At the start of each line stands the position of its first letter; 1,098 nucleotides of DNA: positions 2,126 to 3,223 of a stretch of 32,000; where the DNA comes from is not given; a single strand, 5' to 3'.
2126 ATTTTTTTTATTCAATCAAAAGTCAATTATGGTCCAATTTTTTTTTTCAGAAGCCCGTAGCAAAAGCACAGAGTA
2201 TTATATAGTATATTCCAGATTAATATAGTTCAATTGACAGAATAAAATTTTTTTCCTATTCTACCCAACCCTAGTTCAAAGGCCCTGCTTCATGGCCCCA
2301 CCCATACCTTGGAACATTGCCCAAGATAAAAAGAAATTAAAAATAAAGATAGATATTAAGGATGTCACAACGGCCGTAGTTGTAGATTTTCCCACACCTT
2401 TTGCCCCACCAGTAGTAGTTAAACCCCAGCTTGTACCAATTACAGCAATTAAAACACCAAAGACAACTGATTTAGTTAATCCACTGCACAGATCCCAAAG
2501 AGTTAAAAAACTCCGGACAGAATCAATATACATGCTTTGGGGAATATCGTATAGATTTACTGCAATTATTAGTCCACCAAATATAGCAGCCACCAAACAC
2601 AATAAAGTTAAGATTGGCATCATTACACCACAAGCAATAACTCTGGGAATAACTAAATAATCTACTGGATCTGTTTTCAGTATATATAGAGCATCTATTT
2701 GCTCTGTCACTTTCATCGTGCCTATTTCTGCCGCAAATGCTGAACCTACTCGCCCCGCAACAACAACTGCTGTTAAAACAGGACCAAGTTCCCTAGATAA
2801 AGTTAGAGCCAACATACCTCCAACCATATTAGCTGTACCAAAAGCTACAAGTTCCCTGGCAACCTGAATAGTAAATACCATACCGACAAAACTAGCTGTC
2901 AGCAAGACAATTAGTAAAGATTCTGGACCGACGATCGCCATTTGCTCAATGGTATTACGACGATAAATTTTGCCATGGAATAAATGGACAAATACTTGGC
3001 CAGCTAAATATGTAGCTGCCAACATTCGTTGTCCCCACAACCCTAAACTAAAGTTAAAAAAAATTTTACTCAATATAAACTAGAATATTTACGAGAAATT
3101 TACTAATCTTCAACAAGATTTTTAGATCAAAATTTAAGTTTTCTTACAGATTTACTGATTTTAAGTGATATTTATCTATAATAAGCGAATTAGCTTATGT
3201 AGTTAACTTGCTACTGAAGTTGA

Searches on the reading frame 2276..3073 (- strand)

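Call 28: search_protein_families(library=pfam, proteins=[window:2276-3073:-], max_evalue=0.01)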
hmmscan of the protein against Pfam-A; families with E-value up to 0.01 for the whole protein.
window:2276-3073:- (265 aa): 1 family
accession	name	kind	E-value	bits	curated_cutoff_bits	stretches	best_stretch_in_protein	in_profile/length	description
PF02405.21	MlaE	-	7.6e-79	264.7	22.5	1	42-251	2-211/212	Permease MlaE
